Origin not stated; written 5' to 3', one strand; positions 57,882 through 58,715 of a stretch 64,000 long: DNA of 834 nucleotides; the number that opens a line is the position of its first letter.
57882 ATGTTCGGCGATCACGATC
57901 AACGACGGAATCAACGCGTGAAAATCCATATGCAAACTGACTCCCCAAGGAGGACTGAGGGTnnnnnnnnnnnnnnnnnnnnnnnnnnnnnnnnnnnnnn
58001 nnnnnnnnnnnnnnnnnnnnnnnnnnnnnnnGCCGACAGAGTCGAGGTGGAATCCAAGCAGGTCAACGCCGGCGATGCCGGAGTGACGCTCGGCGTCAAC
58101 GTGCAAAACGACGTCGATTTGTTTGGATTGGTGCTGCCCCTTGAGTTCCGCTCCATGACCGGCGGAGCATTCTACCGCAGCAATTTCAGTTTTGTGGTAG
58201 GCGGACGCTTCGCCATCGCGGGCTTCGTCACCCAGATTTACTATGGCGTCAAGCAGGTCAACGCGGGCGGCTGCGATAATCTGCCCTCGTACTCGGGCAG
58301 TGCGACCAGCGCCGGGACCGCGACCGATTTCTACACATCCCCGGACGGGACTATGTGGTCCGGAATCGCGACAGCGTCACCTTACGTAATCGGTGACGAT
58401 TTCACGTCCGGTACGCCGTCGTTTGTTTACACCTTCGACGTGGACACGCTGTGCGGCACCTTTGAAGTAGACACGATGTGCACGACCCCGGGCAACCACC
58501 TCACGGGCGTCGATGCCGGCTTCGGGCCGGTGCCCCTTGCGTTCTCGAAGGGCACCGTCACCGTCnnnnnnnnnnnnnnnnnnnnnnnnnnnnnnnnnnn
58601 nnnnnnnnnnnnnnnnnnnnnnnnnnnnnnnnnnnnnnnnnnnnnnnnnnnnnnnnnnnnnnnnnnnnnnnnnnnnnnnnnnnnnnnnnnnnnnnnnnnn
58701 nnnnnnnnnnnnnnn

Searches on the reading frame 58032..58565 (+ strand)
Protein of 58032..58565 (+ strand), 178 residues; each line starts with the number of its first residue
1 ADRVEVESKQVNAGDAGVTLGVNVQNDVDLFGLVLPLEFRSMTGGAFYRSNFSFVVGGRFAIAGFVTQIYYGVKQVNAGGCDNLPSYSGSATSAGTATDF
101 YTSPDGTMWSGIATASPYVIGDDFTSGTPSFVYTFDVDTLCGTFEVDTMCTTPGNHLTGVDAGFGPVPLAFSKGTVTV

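Call 54: find_homologous_proteins(query=window:58032-58565:+, max_evalue=0.001)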
Query window:58032-58565:+: 173 candidates shared short words with the query, none scored E <= 0.001.

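Call 57: search_solved_structures(query=A4, max_evalue=10, show_alignments=2)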
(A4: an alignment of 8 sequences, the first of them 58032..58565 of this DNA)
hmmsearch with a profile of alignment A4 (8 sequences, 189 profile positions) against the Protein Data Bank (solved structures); distinct sequences matched with E-value up to 10: 0.

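Call 61: predict_structure(alignment_id=A4)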
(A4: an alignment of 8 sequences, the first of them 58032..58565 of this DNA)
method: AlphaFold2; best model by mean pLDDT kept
length: 178 residues; sequences in the alignment: 8
mean_pLDDT: 72.8   pTM: 0.72
mean pLDDT of the five models: 72.8, 70.1, 68.9, 68.3, 66.5
residues with pLDDT >= 90: 38; 70-90: 79; 50-70: 30; < 50: 31
segments of 3 or more residues with pLDDT < 50: 72-101
pLDDT, mean of each block of 10 residues (from residue 1): 91 91 92 83 66 81 61 40 33 35 64 83 88 86 81 66 85 90
secondary structure, 60 per line:
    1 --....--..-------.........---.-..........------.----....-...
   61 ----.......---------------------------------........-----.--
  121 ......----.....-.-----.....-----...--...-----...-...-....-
elements in order: E3-6 E18-26 E32-41 E53-56 E65-71 E105-112 H123-126 E131-135 E143-147 E158-160 E166-168 E170-172 E174-177

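Call 63: fold_search(model_id=the predicted structure, library=pdb)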
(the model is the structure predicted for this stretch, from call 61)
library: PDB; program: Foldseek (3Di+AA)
matches with E <= 10: 1857; with E <= 0.001: 23
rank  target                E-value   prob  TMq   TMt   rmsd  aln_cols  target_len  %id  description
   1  6kge_A                2.0e-06  1.00  0.53  0.64   5.2       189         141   13  Crystal structure of CaDoc0917(R16D)-CaCohA2 complex at pH 5.5 (released 2020-07-08)
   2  2xdh                  2.6e-06  1.00  0.52  0.65   5.3       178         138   13  Non-cellulosomal cohesin from the hyperthermophilic archaeon Archaeoglobus fulgidus (released 2010-05-26)
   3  6kgf_C                2.9e-06  1.00  0.52  0.61   5.2       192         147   13  Crystal structure of CaDoc0917(R16D)-CaCohA2 complex at pH 8.2 (released 2020-07-08)
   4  5nrm_A                6.1e-06  1.00  0.60  0.74   4.4       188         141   11  Crystal structure of the sixth cohesin from Acetivibrio cellulolyticus' scaffoldin B in complex with Cel5 dockerin S51 (released 2018-01-31)
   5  5lxv_A                7.2e-06  1.00  0.52  0.53  10.1       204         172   12  Crystal structure of Ruminococcus flavefaciens scaffoldin C cohesin in complex with a dockerin from an uncharacterized (released 2016-10-19)
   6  6kgc_A                7.6e-06  1.00  0.55  0.66   4.7       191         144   13  Crystal structure of CaDoc0917(R49D)-CaCohA2 complex at pH 5.4 (released 2020-07-08)
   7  5lxv_C                8.0e-06  1.00  0.51  0.52  10.2       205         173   11  Crystal structure of Ruminococcus flavefaciens scaffoldin C cohesin in complex with a dockerin from an uncharacterized (released 2016-10-19)
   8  5nrk_A                1.7e-05  1.00  0.58  0.70   4.6       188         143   12  Crystal structure of the sixth cohesin from Acetivibrio cellulolyticus' scaffoldin B in complex with Cel5 dockerin S15 (released 2018-01-31)
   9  4ums                  1.7e-05  1.00  0.48  0.54   5.4       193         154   10  The crystal structure of the seventh ScaB type I cohesin from Pseudobacteroides cellulosolvens (released 2015-05-06)
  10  4dh2_A                4.4e-05  1.00  0.48  0.53   5.3       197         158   11  Crystal structure of Coh-OlpC(Cthe_0452)-Doc435(Cthe_0435) complex: A novel type I Cohesin-Dockerin complex from Clost (released 2012-11-28)
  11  3ul4_A                5.2e-05  1.00  0.55  0.67   5.0       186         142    8  Crystal structure of Coh-OlpA(Cthe_3080)-Doc918(Cthe_0918) complex: A novel type I Cohesin-Dockerin complex from Clost (released 2012-11-28)
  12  4dh2_C                5.2e-05  1.00  0.53  0.60   4.8       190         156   12  Crystal structure of Coh-OlpC(Cthe_0452)-Doc435(Cthe_0435) complex: A novel type I Cohesin-Dockerin complex from Clost (released 2012-11-28)
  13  4uyp_A                6.5e-05  1.00  0.61  0.74   4.0       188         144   12  High resolution structure of the third cohesin ScaC in complex with the ScaB dockerin with a mutation in the N-termina (released 2015-04-15)
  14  4uyp_C                6.8e-05  1.00  0.57  0.67   4.5       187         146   12  High resolution structure of the third cohesin ScaC in complex with the ScaB dockerin with a mutation in the N-termina (released 2015-04-15)
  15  4uyq_A                1.3e-04  1.00  0.57  0.68   4.5       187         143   12  High resolution structure of the third cohesin ScaC in complex with the ScaB dockerin with a mutation in the C-termina (released 2015-04-15)
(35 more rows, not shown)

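Call 67: find_related_loci(query=A5, collection=metagenome_contigs, flank=10000)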
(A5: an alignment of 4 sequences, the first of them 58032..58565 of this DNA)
Query A5 (178 aa) in metagenome_contigs; peptide patterns used: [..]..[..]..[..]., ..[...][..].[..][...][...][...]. (x = any residue, [..] = any of these).
122 stretches matched a pattern; 14 encode a relative of the query (tblastn E <= 1e-3); 14 distinct loci.
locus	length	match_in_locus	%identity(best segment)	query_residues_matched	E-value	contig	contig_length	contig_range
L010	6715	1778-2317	40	4-178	8e-32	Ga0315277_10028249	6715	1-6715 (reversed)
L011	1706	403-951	40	1-178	5e-30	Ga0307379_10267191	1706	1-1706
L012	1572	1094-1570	39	1-155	2e-26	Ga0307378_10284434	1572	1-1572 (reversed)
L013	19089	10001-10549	35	2-178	1e-25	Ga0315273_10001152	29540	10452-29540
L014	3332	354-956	36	2-178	2e-24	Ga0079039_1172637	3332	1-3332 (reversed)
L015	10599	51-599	39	4-178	4e-23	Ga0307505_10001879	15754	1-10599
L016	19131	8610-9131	35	1-178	7e-22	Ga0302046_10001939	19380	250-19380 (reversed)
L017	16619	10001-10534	37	2-178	5e-21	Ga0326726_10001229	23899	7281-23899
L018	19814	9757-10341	32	2-178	2e-20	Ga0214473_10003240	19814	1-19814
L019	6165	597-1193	32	2-178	7e-20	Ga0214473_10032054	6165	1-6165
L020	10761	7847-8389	33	1-178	1e-19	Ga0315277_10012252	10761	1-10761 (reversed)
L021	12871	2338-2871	33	7-178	3e-17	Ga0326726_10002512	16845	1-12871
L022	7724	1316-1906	29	1-178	1e-9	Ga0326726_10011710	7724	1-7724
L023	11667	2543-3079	28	2-178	3e-9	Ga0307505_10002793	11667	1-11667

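Call 69: search_protein_families(library=pfam, proteins=[L014:180-3248:+, L016:5239-8268:+, L019:462-1511:+, L023:2264-7267:+, L017:10787-13144:+, L018:9622-11406:+], max_evalue=0.01)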
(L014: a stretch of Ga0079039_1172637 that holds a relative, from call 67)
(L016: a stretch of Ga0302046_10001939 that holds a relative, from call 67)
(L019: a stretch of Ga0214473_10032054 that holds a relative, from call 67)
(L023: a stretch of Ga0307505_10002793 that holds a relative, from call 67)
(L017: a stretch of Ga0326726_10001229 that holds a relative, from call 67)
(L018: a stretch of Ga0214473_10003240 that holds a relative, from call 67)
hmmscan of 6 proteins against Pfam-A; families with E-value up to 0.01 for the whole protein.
L014:180-3248:+ (1023 aa): 3 families
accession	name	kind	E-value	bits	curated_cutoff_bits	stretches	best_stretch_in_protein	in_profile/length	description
PF13860.13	FlgD_ig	-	8.9e-12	45.3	27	1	953-1010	17-75/79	FlgD Ig-like domain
PF18962.6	Por_Secre_tail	-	2.4e-07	31.4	27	1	941-1020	2-74/75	Secretion system C-terminal sorting domain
PF13585.12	CHU_C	-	1.7e-05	25.3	27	1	956-1011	24-74/86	CHU_C Type IX secretion signal domain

L016:5239-8268:+ (1010 aa): 4 families
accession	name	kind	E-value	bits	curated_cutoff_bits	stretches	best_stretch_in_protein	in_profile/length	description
PF13860.13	FlgD_ig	-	9.3e-08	32.4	27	1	935-997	8-75/79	FlgD Ig-like domain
PF18962.6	Por_Secre_tail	-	1.8e-06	28.6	27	1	929-1007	2-74/75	Secretion system C-terminal sorting domain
PF13585.12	CHU_C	-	1e-05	26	27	1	943-999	23-75/86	CHU_C Type IX secretion signal domain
PF17963.7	Big_9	-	0.00045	21.5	23.6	0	434-506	1-77/89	Bacterial Ig domain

L019:462-1511:+ (350 aa): 3 families
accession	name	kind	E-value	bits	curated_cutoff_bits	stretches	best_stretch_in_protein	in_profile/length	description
PF18962.6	Por_Secre_tail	-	7.1e-08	33.1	27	1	267-347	2-74/75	Secretion system C-terminal sorting domain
PF13860.13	FlgD_ig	-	4.7e-06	26.9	27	1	285-338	23-76/79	FlgD Ig-like domain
PF13585.12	CHU_C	-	0.00017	22.1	27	1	285-339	27-75/86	CHU_C Type IX secretion signal domain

L023:2264-7267:+ (1668 aa): 12 families
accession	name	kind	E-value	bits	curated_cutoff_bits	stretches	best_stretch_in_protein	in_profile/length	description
PF18911.6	PKD_4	-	1.9e-59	198.1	27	5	706-766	16-77/85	PKD domain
PF00801.26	PKD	-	9.1e-35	119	23.5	5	792-848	16-76/80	PKD domain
PF13860.13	FlgD_ig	-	8.4e-10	38.9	27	1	1595-1656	15-76/79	FlgD Ig-like domain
PF13229.12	Beta_helix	-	8.7e-09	35.6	25.9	1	462-612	9-136/158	Right handed beta helix region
PF13205.12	Big_5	-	4e-06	27.9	23.6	1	1326-1420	2-98/105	Bacterial Ig-like domain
PF17963.7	Big_9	-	2.1e-05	25.8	23.6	1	273-356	1-88/89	Bacterial Ig domain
PF18962.6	Por_Secre_tail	-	4.6e-05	24.1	27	1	1585-1664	2-73/75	Secretion system C-terminal sorting domain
PF17803.7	Cadherin_4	-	0.0001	23.2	25.1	1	273-328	11-71/71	Bacterial cadherin-like domain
PF22544.2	HYDIN_VesB_CFA65-like_Ig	-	0.00011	22.7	25.5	1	1232-1320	17-99/100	HYDIN/CFA65/VesB-like, Ig-like domain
PF00404.24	Dockerin_1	-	0.0042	17.7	22.9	0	1445-1509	1-49/57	Dockerin type I domain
PF07602.17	DUF1565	-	0.0045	16.8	20.3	1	377-612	7-222/257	Protein of unknown function (DUF1565)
PF24507.1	Ig_CFAP65_4th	-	0.0092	16.8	27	0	1239-1320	1-74/76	CFAP65, fourth Ig-like domain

L017:10787-13144:+ (786 aa): 1 family
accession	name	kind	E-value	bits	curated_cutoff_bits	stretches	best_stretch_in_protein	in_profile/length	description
PF02412.23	TSP_3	-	3.9e-19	68.5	25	4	279-323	2-36/36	Thrombospondin type 3 repeat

L018:9622-11406:+ (595 aa): 1 family
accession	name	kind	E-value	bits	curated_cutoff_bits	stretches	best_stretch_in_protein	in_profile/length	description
PF02412.23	TSP_3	-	2.4e-23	81.9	25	4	265-310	1-36/36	Thrombospondin type 3 repeat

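Call 70: search_protein_families(library=ncbifam, proteins=[L014:180-3248:+, L016:5239-8268:+, L019:462-1511:+, L023:2264-7267:+, L017:10787-13144:+, L018:9622-11406:+], max_evalue=0.01)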
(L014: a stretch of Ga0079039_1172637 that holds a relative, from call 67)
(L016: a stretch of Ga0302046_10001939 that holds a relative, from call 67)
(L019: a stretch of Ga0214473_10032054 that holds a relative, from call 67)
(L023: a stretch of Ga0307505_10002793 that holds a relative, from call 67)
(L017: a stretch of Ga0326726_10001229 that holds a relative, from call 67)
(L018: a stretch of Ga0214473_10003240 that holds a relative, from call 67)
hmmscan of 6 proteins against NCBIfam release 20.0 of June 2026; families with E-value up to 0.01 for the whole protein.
L014:180-3248:+ (1023 aa): 9 families
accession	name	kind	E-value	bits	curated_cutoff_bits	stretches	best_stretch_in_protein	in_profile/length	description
TIGR04183.1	Por_Secre_tail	domain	3.2e-13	49.5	23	1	941-1020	2-70/72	T9SS type A sorting domain-containing protein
NF005176.1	PRK06655.1-1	equivalog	1.7e-08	34.6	230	1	956-1012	94-151/197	flagellar hook assembly protein FlgD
NF033707.1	T9SS_sortase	equivalog_domain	7.8e-08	30.4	420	1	938-1010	999-1077/1095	type IX secretion system sortase PorU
NF009276.0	PRK12633.1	equivalog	2.8e-05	23.9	383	1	956-1012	126-183/234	flagellar basal body rod modification protein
NF052323.1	T9SSA_dep_M6i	equivalog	3.1e-05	22.1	600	1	940-1015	960-1030/1043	T9SS-dependent M6-like inactivated metalloprotease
NF052228.1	T9SS_PorZ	equivalog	0.00013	20.6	260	1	940-1015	675-747/757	type IX secretion system anionic LPS delivery protein PorZ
NF038113.1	T9SSA_dep_M36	equivalog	0.00055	18.2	885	1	938-1021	793-868/869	T9SS-dependent M36 family metallopeptidase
NF009453.0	PRK12813.1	equivalog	0.0032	17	264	1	949-1009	114-172/223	flagellar basal body rod modification protein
NF009277.0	PRK12634.1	equivalog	0.0046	17.1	333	0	954-1017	117-180/221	flagellar basal body rod modification protein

L016:5239-8268:+ (1010 aa): 7 families
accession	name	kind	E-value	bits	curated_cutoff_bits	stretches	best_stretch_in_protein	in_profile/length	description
TIGR04183.1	Por_Secre_tail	domain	1.2e-11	44.5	23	1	929-1007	2-70/72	T9SS type A sorting domain-containing protein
NF033707.1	T9SS_sortase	equivalog_domain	3e-07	28.5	420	1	925-997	998-1077/1095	type IX secretion system sortase PorU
NF053608.1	Lsa66_OmpA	equivalog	0.00017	20.2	700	1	955-998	185-229/581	fibronectin-binding adhesin Lsa66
NF052323.1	T9SSA_dep_M6i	equivalog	0.00024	19.2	600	1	928-1003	960-1031/1043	T9SS-dependent M6-like inactivated metalloprotease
NF038113.1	T9SSA_dep_M36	equivalog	0.00026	19.3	885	1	924-1008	791-868/869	T9SS-dependent M36 family metallopeptidase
NF005176.1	PRK06655.1-1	equivalog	0.0011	19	230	1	944-998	94-150/197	flagellar hook assembly protein FlgD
NF052228.1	T9SS_PorZ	equivalog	0.0025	16.3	260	1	927-1001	674-746/757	type IX secretion system anionic LPS delivery protein PorZ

L019:462-1511:+ (350 aa): 6 families
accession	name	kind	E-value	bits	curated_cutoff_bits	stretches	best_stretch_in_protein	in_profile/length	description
TIGR04183.1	Por_Secre_tail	domain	3.9e-12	46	23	1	267-347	2-70/72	T9SS type A sorting domain-containing protein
NF033707.1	T9SS_sortase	equivalog_domain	1.6e-09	36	420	1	265-338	1000-1078/1095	type IX secretion system sortase PorU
NF052323.1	T9SSA_dep_M6i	equivalog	1.2e-08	33.5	600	1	246-339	942-1028/1043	T9SS-dependent M6-like inactivated metalloprotease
NF038113.1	T9SSA_dep_M36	equivalog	2.8e-06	25.8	885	1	264-348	793-868/869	T9SS-dependent M36 family metallopeptidase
NF005176.1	PRK06655.1-1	equivalog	9.7e-05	22.4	230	1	280-339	93-151/197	flagellar hook assembly protein FlgD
NF009276.0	PRK12633.1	equivalog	0.0076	16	383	0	285-338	129-182/234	flagellar basal body rod modification protein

L023:2264-7267:+ (1668 aa): 10 families
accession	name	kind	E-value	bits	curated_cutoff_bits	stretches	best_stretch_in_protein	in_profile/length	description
TIGR00864.1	PCC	subfamily_domain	9.1e-13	45.5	1861.4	2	794-933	1416-1553/2700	polycystin cation channel protein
TIGR04183.1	Por_Secre_tail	domain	9.2e-11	41.6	23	1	1585-1665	2-70/72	T9SS type A sorting domain-containing protein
NF047854.1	LIC10774_subfam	equivalog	3.5e-10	39.4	380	1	365-421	60-118/358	LIC10774/LIC10365 family surface protein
NF033707.1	T9SS_sortase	equivalog_domain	1.2e-06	26.5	420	1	1583-1657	1000-1079/1095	type IX secretion system sortase PorU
NF005176.1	PRK06655.1-1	equivalog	1.5e-06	28.3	230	1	1600-1663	94-157/197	flagellar hook assembly protein FlgD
NF012200.0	choice_anch_D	domain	2.3e-06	28.1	45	1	1222-1310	19-107/108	choice-of-anchor D domain-containing protein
NF052323.1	T9SSA_dep_M6i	equivalog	1.1e-05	23.6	600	1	1584-1661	960-1032/1043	T9SS-dependent M6-like inactivated metalloprotease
NF038113.1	T9SSA_dep_M36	equivalog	4.6e-05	21.8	885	1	1582-1666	793-868/869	T9SS-dependent M36 family metallopeptidase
NF009276.0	PRK12633.1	equivalog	0.00019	21.2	383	1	1592-1657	117-183/234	flagellar basal body rod modification protein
NF009277.0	PRK12634.1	equivalog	0.0089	16.1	333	0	1599-1651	118-170/221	flagellar basal body rod modification protein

L017:10787-13144:+ (786 aa): 2 families
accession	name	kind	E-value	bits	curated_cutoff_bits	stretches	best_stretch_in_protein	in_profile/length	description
NF047638.1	throspo3_MtsC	equivalog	1.7e-32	112.8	350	3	232-291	65-124/428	cell-cell cohesion MYXO-CTERM protein MtsC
NF045500.1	Omp28_seleno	equivalog_domain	1.5e-27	96.9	200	4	230-270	271-311/377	Omp28-related selenoprotein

L018:9622-11406:+ (595 aa): 2 families
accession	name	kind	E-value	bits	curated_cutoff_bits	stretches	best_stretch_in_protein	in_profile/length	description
NF047638.1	throspo3_MtsC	equivalog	6.7e-40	137.3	350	3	240-301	63-124/428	cell-cell cohesion MYXO-CTERM protein MtsC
NF045500.1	Omp28_seleno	equivalog_domain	1.9e-27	96.6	200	4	202-280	233-311/377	Omp28-related selenoprotein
